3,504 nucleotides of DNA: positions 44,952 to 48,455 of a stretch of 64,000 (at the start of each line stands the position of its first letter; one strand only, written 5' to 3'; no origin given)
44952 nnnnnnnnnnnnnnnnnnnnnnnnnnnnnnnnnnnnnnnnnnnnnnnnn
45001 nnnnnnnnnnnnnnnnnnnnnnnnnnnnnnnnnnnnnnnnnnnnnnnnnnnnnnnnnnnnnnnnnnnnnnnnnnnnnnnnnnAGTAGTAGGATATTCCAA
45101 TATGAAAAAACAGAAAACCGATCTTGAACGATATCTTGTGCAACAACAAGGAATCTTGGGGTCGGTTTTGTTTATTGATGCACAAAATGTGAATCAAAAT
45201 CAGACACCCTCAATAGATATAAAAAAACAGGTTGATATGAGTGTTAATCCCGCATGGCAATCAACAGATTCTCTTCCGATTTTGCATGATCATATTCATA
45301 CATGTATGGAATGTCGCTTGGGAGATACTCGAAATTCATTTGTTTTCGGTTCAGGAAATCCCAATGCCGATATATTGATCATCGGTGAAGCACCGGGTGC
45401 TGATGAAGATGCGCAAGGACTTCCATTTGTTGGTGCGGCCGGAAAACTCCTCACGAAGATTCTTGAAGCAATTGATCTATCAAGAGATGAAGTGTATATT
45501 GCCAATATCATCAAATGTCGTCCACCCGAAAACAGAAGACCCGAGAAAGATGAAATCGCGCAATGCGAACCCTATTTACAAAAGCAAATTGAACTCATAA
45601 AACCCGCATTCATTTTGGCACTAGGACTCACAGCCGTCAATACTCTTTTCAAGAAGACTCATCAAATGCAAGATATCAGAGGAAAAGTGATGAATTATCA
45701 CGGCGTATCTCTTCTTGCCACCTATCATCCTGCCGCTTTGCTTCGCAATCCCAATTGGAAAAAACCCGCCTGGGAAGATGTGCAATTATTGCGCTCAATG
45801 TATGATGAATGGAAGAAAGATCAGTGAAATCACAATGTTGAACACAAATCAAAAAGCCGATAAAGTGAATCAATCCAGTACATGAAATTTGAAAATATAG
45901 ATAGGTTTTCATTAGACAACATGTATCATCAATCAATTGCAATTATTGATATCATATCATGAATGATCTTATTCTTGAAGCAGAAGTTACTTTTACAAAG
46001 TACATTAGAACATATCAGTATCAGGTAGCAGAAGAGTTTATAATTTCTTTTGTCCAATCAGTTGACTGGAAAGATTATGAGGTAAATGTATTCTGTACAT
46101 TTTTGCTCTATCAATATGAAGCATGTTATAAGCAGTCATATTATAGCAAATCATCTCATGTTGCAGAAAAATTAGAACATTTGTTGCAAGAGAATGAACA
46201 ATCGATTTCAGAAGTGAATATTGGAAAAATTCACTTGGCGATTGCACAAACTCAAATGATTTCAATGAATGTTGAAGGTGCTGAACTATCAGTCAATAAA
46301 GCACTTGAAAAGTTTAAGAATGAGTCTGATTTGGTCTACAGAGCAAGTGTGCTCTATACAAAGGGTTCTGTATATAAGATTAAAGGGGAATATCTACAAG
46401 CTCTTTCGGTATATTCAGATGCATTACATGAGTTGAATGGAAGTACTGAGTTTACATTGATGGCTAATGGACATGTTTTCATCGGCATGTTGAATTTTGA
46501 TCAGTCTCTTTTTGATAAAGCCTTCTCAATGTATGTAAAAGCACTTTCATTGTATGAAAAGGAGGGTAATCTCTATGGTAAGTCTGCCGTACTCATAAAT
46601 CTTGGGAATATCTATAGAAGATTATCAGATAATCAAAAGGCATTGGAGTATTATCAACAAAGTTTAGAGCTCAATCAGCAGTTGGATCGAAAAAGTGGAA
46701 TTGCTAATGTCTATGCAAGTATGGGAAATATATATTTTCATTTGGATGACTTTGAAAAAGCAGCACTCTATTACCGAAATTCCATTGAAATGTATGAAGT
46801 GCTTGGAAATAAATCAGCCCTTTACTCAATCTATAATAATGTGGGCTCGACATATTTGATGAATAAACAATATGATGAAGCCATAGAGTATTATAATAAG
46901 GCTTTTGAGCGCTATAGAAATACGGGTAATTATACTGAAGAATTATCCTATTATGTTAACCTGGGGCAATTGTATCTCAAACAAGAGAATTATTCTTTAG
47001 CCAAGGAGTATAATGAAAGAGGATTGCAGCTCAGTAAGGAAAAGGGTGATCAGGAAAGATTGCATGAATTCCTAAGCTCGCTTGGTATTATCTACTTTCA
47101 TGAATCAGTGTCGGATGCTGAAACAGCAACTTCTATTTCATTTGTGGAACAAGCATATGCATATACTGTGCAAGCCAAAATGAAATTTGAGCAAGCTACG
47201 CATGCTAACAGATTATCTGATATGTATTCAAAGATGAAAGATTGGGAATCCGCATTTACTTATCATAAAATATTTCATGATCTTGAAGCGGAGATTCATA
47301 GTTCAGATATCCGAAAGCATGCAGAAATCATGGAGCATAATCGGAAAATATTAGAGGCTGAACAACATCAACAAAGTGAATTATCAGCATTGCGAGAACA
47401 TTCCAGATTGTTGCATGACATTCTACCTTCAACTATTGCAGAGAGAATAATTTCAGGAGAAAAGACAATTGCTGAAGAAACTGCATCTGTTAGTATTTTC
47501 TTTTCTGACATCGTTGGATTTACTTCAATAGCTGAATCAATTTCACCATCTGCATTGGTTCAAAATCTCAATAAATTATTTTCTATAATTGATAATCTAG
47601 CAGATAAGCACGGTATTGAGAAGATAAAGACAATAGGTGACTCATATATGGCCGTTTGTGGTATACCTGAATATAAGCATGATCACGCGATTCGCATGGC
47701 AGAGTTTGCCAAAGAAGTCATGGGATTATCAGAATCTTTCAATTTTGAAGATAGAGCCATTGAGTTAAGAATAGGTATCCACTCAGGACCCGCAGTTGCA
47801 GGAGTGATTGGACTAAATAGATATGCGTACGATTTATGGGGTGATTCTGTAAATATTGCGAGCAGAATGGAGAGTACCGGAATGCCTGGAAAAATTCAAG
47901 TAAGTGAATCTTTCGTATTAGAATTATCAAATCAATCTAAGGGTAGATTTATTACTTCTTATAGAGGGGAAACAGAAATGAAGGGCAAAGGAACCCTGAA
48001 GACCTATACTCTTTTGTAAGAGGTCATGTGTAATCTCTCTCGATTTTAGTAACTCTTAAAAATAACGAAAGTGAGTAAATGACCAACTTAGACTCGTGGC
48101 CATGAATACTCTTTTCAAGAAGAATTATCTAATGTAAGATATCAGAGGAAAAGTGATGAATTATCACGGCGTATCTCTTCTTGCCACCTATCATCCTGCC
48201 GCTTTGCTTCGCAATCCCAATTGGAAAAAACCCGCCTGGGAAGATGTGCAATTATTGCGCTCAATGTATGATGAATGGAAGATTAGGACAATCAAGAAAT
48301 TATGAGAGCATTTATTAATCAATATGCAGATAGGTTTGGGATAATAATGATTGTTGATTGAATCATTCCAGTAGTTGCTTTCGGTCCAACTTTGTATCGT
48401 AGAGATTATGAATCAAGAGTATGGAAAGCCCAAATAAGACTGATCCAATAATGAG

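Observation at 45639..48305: A single TPR-adenylate cyclase cargo gene is flanked by a ~177 bp direct repeat of the UDG 3' end, forming an att-like integration footprint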

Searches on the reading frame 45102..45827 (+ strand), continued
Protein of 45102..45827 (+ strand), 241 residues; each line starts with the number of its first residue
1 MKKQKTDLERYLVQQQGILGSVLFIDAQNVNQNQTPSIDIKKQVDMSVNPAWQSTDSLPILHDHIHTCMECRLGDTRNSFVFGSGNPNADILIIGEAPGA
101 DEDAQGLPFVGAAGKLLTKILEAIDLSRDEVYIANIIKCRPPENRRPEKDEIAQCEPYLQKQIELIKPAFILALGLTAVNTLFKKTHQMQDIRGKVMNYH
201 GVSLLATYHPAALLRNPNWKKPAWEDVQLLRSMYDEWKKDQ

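Call 43: find_encoding_contigs(protein=P0056, flank=7000, max_places=3)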
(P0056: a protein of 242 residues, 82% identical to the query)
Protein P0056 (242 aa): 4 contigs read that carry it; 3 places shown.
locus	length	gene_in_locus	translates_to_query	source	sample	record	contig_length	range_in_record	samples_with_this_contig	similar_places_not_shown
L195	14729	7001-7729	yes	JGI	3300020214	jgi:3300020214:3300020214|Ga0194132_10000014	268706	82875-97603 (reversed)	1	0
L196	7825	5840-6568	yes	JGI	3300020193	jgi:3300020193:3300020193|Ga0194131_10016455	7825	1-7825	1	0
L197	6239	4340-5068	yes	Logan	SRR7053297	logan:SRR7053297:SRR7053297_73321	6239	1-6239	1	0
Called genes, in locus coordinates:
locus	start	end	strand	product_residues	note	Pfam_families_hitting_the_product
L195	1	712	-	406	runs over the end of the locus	-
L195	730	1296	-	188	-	PF04542:Sigma70_r2, PF08281:Sigma70_r4_2, PF04545:Sigma70_r4 (weak)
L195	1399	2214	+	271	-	PF03741:TerC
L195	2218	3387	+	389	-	PF00155:Aminotran_1_2, PF01041:DegT_DnrJ_EryC1 (weak)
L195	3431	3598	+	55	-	-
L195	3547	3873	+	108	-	PF00085:Thioredoxin, PF08534:Redoxin (faint), PF13899:Thioredoxin_7 (faint), PF13098:Thioredoxin_2, PF13905:Thioredoxin_8 (faint)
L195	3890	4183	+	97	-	PF01329:Pterin_4a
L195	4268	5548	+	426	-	PF03952:Enolase_N, PF00113:Enolase_C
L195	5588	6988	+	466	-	PF02878:PGM_PMM_I, PF02879:PGM_PMM_II, PF02880:PGM_PMM_III, PF00408:PGM_PMM_IV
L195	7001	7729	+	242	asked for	PF03167:UDG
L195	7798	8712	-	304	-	-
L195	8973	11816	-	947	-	PF21471:Reelin_subrepeat-B (faint), PF13088:BNR_2 (faint), PF24316:Tli3 (faint), PF18962:Por_Secre_tail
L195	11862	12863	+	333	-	PF00491:Arginase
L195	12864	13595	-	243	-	PF00149:Metallophos, PF12850:Metallophos_2 (faint)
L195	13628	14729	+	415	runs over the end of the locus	-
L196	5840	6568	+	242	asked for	PF03167:UDG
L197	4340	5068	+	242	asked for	PF03167:UDG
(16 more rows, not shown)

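Call 55: search_protein_families(library=pfam, proteins=[L096:9774-10472:+, L096:10559-11023:+], max_evalue=1)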
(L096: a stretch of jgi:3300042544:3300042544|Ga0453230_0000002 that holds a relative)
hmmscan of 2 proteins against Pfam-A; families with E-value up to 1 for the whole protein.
L096:9774-10472:+ (232 aa): 1 family
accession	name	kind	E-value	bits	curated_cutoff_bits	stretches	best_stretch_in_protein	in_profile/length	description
PF04989.18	RMNT_CmcI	-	0.032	14.4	23.2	1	136-178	54-96/206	Rhamnosyl O-methyltransferase/CmcI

L096:10559-11023:+ (154 aa): 2 families
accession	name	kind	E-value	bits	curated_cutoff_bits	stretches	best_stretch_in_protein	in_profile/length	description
PF05019.18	Coq4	-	0.064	13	22.9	1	106-149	105-148/221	Coenzyme Q (ubiquinone) biosynthesis protein Coq4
PF01290.25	Thymosin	-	0.36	11.1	24.8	0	133-147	10-24/39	Thymosin beta-4 family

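Call 56: search_protein_families(library=ncbifam, proteins=[window:45102-45827:+, L096:9774-10472:+, L096:10559-11023:+], max_evalue=0.01)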
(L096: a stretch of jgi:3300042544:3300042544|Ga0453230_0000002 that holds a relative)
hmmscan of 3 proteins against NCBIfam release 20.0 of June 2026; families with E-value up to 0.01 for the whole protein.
window:45102-45827:+ (241 aa): 3 families
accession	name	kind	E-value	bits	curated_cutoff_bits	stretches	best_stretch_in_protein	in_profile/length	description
NF040953.1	Arch_udg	equivalog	3e-61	206.2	250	1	61-230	4-182/184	type-4 uracil-DNA glycosylase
TIGR00758.1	UDG_fam4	subfamily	7.2e-61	204.9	125.3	1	68-232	1-169/173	uracil-DNA glycosylase, family 4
TIGR03914.1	UDG_fam_dom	hypoth_equivalog_domain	2.9e-42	144.8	189.95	1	33-223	20-218/231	UdgX family uracil-DNA binding protein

L096:9774-10472:+ (232 aa): 0 families

L096:10559-11023:+ (154 aa): 0 families
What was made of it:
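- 45102..45827 (+): Intact family-4 uracil-DNA glycosylase gene (241 aa), ending ...EWKKDQ*. TIGR00758 scores 205 bits against a cut-off of 125 (call 56).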

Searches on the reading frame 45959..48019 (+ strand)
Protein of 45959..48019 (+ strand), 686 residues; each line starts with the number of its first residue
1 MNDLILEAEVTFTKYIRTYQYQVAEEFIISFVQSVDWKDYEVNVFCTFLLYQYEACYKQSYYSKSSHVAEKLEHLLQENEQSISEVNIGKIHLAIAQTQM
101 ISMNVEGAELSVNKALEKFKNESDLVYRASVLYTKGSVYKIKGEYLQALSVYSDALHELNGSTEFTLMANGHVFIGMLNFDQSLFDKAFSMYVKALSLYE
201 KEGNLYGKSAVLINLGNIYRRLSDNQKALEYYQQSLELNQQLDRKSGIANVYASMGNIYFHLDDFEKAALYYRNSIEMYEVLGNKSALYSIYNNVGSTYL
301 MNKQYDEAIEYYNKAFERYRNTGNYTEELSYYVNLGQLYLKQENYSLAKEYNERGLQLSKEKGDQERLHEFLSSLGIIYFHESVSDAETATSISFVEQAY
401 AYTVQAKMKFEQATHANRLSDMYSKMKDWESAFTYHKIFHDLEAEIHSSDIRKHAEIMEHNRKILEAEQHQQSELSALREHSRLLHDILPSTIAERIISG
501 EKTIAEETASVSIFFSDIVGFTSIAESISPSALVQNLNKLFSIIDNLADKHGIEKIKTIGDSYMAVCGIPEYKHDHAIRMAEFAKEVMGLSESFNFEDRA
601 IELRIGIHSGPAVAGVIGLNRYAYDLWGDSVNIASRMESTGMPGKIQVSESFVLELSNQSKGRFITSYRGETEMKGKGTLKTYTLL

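Call 9: search_protein_families(library=pfam, proteins=[window:45959-48019:+], max_evalue=0.01)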
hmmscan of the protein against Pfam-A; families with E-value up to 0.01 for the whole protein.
window:45959-48019:+ (686 aa): 16 families
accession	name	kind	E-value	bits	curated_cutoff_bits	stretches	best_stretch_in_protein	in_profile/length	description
PF00211.25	Guanylate_cyc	-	2.6e-60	203.6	21.9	1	505-685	3-181/183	Adenylate and Guanylate cyclase catalytic domain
PF13424.12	TPR_12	-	1e-37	128.6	30.1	3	290-360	4-76/77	Tetratricopeptide repeat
PF00515.34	TPR_1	-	7e-31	105.2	27.8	4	211-240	3-32/34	Tetratricopeptide repeat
PF07719.23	TPR_2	-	4.5e-25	86.1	27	3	211-240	3-32/34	Tetratricopeptide repeat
PF13181.12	TPR_8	-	9.3e-23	78.8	25.7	4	290-321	2-33/34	Tetratricopeptide repeat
PF13374.12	TPR_10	-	2.2e-19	69.2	27.5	2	290-321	3-34/42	Tetratricopeptide repeat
PF17874.7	TPR_MalT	-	8.9e-15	55.2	45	2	90-245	2-158/336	MalT-like TPR region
PF13176.12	TPR_7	-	1.4e-12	47.1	27.9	1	212-243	2-33/36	Tetratricopeptide repeat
PF14938.12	SNAP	-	2.3e-12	47.4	25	2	217-352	43-178/282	Soluble NSF attachment protein, SNAP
PF13428.12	TPR_14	-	6.4e-10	39.2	23.5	0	296-324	8-36/44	Tetratricopeptide repeat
PF13432.12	TPR_16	-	6.9e-07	30.1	32.7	0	256-315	4-57/65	Tetratricopeptide repeat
PF13431.12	TPR_17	-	1.3e-06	28.6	24.4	0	290-310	14-34/34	Tetratricopeptide repeat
PF13174.12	TPR_6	-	2.2e-05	25.3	26.3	0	296-321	7-32/33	Tetratricopeptide repeat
PF14559.12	TPR_19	-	3.8e-05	24.4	25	0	300-355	2-51/68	Tetratricopeptide repeat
PF13414.12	TPR_11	-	0.00013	22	26.8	0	216-241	1-26/42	TPR repeat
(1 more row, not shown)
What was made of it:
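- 45959..48019 (+): TPR-repeat sensor fused to a class III adenylate/guanylate cyclase domain (686 aa). PF00211 E=2.6e-60 and multiple TPR families (call 9).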

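Call 12: find_encoding_contigs(protein=window:45959-48019:+, flank=10000, max_places=10)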
Protein window:45959-48019:+ (686 aa): 3 contigs read that carry it; 2 places shown.
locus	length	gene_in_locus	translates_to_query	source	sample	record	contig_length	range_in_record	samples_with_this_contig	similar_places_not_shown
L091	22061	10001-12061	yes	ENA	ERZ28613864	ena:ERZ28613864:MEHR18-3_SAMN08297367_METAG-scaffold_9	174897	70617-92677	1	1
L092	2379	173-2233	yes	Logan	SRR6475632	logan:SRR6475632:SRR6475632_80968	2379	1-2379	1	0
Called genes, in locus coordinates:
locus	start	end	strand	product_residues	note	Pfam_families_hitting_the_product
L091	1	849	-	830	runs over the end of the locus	PF05345:He_PIG (faint), PF07495:Y_Y_Y (faint), PF17802:SpaA (faint), PF13620:CarboxypepD_reg (faint), PF17210:SdrD_B (faint), PF24025:Ig_DR_A0283-like (faint), PF02369:Big_1 (faint), PF18962:Por_Secre_tail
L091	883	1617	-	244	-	-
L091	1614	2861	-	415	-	-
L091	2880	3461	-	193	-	PF04542:Sigma70_r2, PF08281:Sigma70_r4_2, PF04545:Sigma70_r4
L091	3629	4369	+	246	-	PF03741:TerC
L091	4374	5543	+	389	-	PF00155:Aminotran_1_2, PF01041:DegT_DnrJ_EryC1 (weak)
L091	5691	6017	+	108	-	PF00085:Thioredoxin, PF13098:Thioredoxin_2, PF13905:Thioredoxin_8 (faint)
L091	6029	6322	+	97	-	PF01329:Pterin_4a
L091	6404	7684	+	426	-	PF03952:Enolase_N, PF00113:Enolase_C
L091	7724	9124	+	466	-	PF02878:PGM_PMM_I, PF02879:PGM_PMM_II, PF02880:PGM_PMM_III, PF00408:PGM_PMM_IV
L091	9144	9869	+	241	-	PF03167:UDG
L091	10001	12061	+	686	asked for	PF14938:SNAP (weak), PF17874:TPR_MalT (weak), PF13424:TPR_12, PF00515:TPR_1, PF13424:TPR_12, PF14938:SNAP, PF13424:TPR_12, PF00211:Guanylate_cyc, +10 more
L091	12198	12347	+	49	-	-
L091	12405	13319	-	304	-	-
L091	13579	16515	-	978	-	PF21471:Reelin_subrepeat-B (faint), PF24316:Tli3 (faint), PF13088:BNR_2 (faint), PF18962:Por_Secre_tail (weak)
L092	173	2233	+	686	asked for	PF14938:SNAP (weak), PF17874:TPR_MalT (weak), PF13424:TPR_12, PF00515:TPR_1, PF13424:TPR_12, PF14938:SNAP, PF13424:TPR_12, PF00211:Guanylate_cyc, +10 more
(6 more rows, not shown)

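Call 54: list_cluster_members(proteins=[window:45959-48019:+, window:48363-49277:-])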
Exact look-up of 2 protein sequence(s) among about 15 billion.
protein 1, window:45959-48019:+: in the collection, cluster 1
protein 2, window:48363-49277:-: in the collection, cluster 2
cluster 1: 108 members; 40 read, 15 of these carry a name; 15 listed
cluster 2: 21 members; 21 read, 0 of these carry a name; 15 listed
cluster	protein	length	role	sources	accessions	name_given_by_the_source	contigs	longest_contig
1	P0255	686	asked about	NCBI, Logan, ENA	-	-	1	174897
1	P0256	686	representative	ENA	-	-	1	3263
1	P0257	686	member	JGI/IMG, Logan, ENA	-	class 3 adenylate cyclase/Tfp pilus assembly protein PilF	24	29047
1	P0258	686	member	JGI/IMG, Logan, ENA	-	class 3 adenylate cyclase/Tfp pilus assembly protein PilF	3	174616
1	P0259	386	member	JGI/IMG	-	class 3 adenylate cyclase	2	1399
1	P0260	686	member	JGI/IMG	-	adenylate cyclase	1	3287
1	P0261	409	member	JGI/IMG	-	class 3 adenylate cyclase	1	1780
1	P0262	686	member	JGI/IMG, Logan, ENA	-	class 3 adenylate cyclase/Tfp pilus assembly protein PilF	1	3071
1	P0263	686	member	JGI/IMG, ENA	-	class 3 adenylate cyclase/Tfp pilus assembly protein PilF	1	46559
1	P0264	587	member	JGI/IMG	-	class 3 adenylate cyclase/Tfp pilus assembly protein PilF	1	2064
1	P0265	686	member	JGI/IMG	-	class 3 adenylate cyclase/Tfp pilus assembly protein PilF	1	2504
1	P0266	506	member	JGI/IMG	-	tetratricopeptide (TPR) repeat protein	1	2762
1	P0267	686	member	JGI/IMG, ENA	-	class 3 adenylate cyclase/Tfp pilus assembly protein PilF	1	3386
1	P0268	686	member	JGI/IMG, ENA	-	class 3 adenylate cyclase/Tfp pilus assembly protein PilF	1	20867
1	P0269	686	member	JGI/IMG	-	class 3 adenylate cyclase/Tfp pilus assembly protein PilF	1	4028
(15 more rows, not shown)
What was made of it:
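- Tried and rejected: Cluster listings (call 54).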

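Call 56: search_protein_families(library=ncbifam, proteins=[window:45959-48019:+], max_evalue=0.01)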
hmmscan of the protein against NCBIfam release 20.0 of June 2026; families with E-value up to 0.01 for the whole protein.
window:45959-48019:+ (686 aa): 14 families
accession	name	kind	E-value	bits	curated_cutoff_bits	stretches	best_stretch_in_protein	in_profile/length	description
NF053520.1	HK_Porph_FimS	equivalog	1.4e-23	83.1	600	2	115-250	70-205/618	sensor histidine kinase FimS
NF052312.1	T9SS_PorW_SprE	equivalog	2.1e-18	66.3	250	3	202-277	283-356/716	type IX secretion system periplasmic lipoprotein PorW/SprE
NF041717.1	HaaA_phane_TPR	equivalog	9.7e-17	60.4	1125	1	111-328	654-871/882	cyclophane-containing RiPP biosynthesis TPR protein HaaT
NF053617.1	SARPRegAfsRStmc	equivalog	2.4e-16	58.9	1430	2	65-285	755-972/986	SARP-family global regulator AfsR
NF053779.1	BT3442_fam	equivalog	1.7e-10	40.2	940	2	114-292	87-266/563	BT3442 family protein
NF002725.1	PRK02603.1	equivalog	7.4e-09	35.8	143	1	185-278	51-142/173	photosystem I assembly protein Ycf3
NF058673.1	LipAdnlyCyLipJMY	equivalog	1.2e-07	30.8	800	1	495-678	279-442/449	bifunctional lipase/adenylate cyclase LipJ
TIGR02521.1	type_IV_pilW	equivalog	2.2e-07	30.7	154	1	242-363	58-169/234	type IV pilus biogenesis/stability protein PilW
NF047507.1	TPR_BatC_Lepto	exception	1.8e-06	27.6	175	1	185-242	74-129/214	TPR repeat-containing protein BatC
TIGR02795.1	tol_pal_ybgF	equivalog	2.7e-05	24.8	90.1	0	164-234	34-101/119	tol-pal system protein YbgF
NF040586.1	FxSxx_TPR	equivalog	4e-05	22.3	300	1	213-369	432-596/830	FxSxx-COOH system tetratricopeptide repeat protein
NF053720.1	NsdA_fam_reg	subfamily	8.4e-05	22.2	75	0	165-240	197-272/432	NsdA family TPR-like regulatory protein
TIGR03903.1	TOMM_kin_cyc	equivalog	0.00016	19.6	705.75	1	538-656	319-436/1267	TOMM system kinase/cyclase fusion protein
TIGR00540.1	TPR_hemY_coli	hypoth_equivalog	0.00088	18.1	142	0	199-275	315-385/385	heme biosynthesis-associated TPR protein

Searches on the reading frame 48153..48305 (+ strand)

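Call 55: search_protein_families(library=pfam, proteins=[window:48153-48305:+], max_evalue=1)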
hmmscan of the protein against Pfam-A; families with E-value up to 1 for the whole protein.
window:48153-48305:+ (50 aa): 1 family
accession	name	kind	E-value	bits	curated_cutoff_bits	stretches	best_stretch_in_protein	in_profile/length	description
PF03167.25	UDG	-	0.014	15.9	24.3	1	6-32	111-140/141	Uracil DNA glycosylase superfamily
